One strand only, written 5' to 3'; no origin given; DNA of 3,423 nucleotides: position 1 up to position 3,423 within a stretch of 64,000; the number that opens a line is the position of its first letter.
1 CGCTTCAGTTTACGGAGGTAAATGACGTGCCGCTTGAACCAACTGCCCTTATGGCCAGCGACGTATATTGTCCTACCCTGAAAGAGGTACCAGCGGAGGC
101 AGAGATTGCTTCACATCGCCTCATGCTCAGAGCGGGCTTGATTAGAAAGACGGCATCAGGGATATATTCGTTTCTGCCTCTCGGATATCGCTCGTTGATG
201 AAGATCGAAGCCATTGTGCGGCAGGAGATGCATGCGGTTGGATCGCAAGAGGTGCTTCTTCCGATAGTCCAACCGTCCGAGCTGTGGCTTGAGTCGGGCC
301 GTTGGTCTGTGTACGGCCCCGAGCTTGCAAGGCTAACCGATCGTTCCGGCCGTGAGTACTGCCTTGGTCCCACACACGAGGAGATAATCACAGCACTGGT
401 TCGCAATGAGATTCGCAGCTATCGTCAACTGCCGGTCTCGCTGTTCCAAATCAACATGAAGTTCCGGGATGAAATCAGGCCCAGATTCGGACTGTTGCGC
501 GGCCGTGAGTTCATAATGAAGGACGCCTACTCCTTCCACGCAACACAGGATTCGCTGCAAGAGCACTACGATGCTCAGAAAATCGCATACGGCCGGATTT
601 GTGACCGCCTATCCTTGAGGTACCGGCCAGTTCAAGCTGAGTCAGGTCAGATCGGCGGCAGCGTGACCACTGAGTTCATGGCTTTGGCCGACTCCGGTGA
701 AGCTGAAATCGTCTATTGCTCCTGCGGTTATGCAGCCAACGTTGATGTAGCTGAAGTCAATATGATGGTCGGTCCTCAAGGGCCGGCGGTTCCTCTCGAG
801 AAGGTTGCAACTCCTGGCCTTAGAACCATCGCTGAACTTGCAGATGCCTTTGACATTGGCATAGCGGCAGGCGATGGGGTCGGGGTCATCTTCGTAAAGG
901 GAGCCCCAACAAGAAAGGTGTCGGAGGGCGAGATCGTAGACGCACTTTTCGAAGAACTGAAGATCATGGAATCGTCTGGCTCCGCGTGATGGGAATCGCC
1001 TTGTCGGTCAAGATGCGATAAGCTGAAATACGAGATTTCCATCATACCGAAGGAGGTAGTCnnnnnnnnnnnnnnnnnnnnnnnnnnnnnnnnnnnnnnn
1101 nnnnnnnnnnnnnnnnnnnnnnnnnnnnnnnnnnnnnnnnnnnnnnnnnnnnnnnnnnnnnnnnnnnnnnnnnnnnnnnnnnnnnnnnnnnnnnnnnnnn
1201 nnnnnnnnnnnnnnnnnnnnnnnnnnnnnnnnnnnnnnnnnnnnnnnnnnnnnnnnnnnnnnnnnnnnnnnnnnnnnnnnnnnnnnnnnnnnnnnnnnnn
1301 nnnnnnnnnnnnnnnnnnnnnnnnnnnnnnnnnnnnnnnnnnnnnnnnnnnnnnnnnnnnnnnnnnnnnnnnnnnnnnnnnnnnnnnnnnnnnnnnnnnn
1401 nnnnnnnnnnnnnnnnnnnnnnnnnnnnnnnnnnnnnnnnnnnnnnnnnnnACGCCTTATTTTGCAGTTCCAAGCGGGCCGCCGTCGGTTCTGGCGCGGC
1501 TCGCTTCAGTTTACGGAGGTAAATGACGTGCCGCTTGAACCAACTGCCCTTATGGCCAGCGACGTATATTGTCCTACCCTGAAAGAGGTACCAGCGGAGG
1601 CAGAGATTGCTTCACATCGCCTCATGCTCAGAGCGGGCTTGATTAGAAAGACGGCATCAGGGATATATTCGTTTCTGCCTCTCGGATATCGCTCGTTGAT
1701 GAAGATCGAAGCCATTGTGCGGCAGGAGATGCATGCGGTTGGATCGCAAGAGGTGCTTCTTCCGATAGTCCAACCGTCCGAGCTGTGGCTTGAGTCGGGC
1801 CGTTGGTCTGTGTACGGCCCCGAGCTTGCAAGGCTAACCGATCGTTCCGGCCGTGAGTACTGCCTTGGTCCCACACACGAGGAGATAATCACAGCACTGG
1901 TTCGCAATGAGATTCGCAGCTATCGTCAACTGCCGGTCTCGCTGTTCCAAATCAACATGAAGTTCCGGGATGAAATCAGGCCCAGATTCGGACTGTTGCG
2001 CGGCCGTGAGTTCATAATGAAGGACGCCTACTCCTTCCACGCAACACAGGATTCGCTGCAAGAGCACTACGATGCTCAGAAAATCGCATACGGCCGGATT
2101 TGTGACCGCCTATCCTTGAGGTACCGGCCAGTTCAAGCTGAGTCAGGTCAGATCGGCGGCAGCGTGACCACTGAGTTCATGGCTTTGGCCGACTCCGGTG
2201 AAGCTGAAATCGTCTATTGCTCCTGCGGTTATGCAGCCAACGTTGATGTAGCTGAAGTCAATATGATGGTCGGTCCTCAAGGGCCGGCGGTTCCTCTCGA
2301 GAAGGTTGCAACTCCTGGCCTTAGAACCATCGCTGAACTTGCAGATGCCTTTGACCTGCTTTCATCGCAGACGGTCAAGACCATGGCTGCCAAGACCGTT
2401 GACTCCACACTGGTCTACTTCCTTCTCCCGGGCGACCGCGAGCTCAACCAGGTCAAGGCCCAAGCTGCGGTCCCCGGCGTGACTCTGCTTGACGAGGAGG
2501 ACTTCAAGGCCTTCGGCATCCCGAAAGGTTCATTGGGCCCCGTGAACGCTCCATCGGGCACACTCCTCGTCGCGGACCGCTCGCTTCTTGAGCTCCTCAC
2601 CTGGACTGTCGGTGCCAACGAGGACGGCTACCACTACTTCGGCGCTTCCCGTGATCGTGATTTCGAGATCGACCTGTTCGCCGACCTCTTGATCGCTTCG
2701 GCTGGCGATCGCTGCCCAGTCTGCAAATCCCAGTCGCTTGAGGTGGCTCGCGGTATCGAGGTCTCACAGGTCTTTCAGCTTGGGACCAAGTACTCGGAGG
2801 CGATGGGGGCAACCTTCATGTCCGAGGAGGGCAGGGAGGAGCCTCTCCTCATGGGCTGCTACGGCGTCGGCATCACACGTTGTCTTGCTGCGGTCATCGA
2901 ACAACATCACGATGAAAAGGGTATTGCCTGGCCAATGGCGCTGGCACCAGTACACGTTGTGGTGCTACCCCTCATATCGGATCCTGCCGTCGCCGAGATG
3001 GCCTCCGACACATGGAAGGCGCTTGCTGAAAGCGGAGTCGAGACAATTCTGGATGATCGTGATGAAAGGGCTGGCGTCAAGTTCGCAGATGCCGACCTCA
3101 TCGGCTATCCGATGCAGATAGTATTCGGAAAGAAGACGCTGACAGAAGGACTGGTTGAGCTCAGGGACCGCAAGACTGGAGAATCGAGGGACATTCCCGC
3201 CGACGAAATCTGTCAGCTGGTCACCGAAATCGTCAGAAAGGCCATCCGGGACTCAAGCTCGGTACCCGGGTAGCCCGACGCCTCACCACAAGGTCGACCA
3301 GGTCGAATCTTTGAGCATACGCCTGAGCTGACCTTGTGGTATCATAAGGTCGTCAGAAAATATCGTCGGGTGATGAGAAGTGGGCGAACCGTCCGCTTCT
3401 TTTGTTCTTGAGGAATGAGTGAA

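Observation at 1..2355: Exact 854-bp direct repeat of the proS 5' region brackets a 647-bp unique segment and creates a chimeric truncated ProRS ORF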

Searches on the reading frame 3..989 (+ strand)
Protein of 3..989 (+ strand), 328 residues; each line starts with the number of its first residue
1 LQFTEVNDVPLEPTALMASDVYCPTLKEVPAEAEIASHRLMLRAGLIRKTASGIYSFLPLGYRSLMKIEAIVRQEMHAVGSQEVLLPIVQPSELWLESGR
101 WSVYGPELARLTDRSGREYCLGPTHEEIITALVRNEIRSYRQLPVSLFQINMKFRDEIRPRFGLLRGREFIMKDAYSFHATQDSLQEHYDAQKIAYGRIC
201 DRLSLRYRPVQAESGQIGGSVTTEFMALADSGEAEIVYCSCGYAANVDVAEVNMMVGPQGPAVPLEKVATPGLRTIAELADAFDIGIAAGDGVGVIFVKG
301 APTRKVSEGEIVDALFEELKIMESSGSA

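Call 4: search_protein_families(library=pfam, proteins=[window:27-989:+], max_evalue=0.1)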
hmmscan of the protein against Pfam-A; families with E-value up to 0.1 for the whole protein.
window:27-989:+ (320 aa): 2 families
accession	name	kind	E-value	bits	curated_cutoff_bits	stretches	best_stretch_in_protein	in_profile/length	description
PF00587.30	tRNA-synt_2b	-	5e-21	76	29.3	1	104-232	4-135/179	tRNA synthetase class II core domain (G, H, P, S and T)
PF04551.19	GcpE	-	0.0053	16.2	32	1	272-312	303-342/343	GcpE protein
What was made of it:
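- Checked: Copy B runs into an intact proS (1528-3273, 581 aa) with the class II core, editing and anticodon-binding domains (call 4).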

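Call 8: find_encoding_contigs(protein=window:27-989:+, flank=10000, max_places=10)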
Protein window:27-989:+ (320 aa): no gene with exactly this product is on record in the collection.

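Call 13: find_encoding_contigs(protein=window:3-989:+, flank=10000, max_places=10)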
Protein window:3-989:+ (328 aa): no gene with exactly this product is on record in the collection.

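Call 15: find_encoding_contigs(protein=window:51-989:+, flank=10000, max_places=10)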
Protein window:51-989:+ (312 aa): no gene with exactly this product is on record in the collection.
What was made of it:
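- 27..989 (+): Chimeric ORF of 320 aa: ProRS residues 1-276 fused in frame to the last 44-45 residues of IspG. No gene with this product is on record (320-, 328- and 312-aa versions; calls 8, 13, 15).
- Three possible calls of the chimeric protein are absent from the 153-billion-gene index (calls 8, 13, 15).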

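Call 46: search_protein_families(library=ncbifam, proteins=[window:27-989:+], max_evalue=0.01)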
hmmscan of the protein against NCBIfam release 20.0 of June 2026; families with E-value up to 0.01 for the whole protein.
window:27-989:+ (320 aa): 10 families
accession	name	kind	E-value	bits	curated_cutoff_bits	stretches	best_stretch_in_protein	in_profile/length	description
NF006625.0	PRK09194.1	equivalog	7.4e-125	418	558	1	10-278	3-270/559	proline--tRNA ligase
TIGR00409.1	proS_fam_II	equivalog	8.4e-113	378.2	306.7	1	10-278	3-272/568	proline--tRNA ligase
NF008979.1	PRK12325.1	exception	3.2e-98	329.5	550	1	10-236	3-229/437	proline--tRNA ligase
TIGR00408.1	proS_fam_I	equivalog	7.3e-17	61.4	437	1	42-191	26-180/475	proline--tRNA ligase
TIGR00418.1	thrS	equivalog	2.2e-14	53.3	383.65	1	37-180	181-327/565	threonine--tRNA ligase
TIGR00414.1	serS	equivalog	5.3e-06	25.7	301.65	1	70-212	189-331/418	serine--tRNA ligase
NF003211.1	PRK04173.1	equivalog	2.1e-05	23.6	312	1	133-178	186-231/454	glycine--tRNA ligase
TIGR00389.1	glyS_dimeric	equivalog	4.3e-05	22.2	243.3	1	133-184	180-231/565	glycine--tRNA ligase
TIGR00442.1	hisS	equivalog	0.00027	20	286.75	1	43-167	3-125/406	histidine--tRNA ligase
NF011484.0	PRK14894.1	equivalog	0.0053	14.9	1050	1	116-167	145-196/539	glycine--tRNA ligase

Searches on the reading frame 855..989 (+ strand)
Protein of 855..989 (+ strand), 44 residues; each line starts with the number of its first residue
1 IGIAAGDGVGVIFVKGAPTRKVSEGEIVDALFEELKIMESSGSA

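Call 4: search_protein_families(library=pfam, proteins=[window:855-989:+], max_evalue=0.1)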
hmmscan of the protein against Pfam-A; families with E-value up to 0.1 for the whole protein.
window:855-989:+ (44 aa): 1 family
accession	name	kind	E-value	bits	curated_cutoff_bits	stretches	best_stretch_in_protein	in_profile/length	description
PF04551.19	GcpE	-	0.0045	16.5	32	1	1-36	307-342/343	GcpE protein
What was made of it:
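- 855..989 (+): 3' end of ispG/gcpE (last 44-45 codons and stop). The 5' 319 codons are absent from the window. Pfam GcpE positions 307-342/343 (call 4).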

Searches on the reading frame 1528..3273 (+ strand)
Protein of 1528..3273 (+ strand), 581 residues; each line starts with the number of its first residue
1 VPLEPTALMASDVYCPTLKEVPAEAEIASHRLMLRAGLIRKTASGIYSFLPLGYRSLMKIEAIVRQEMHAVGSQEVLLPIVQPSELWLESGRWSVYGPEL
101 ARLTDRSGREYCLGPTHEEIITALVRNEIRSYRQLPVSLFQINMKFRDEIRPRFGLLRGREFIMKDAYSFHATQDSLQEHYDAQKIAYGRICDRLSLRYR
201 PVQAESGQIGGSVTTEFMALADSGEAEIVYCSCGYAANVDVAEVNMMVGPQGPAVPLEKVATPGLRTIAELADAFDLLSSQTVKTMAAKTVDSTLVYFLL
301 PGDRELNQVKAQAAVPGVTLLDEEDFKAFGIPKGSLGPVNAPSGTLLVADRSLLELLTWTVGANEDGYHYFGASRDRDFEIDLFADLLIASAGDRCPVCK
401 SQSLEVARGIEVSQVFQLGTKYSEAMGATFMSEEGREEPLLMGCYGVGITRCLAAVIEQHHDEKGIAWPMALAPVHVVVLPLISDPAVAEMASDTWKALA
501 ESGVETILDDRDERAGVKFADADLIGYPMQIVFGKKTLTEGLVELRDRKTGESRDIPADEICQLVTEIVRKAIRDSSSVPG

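Call 4: search_protein_families(library=pfam, proteins=[window:1528-3273:+], max_evalue=0.1)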
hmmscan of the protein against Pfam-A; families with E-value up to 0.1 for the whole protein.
window:1528-3273:+ (581 aa): 3 families
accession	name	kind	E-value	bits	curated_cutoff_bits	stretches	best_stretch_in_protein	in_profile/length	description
PF00587.30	tRNA-synt_2b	-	1.9e-31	109.9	29.3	1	104-460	4-179/179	tRNA synthetase class II core domain (G, H, P, S and T)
PF03129.25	HGTP_anticodon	-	8.7e-19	67.9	21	1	476-567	1-93/94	Anticodon binding domain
PF04073.20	tRNA_edit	-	4.5e-17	62.7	25.5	1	262-376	1-119/123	Aminoacyl-tRNA editing domain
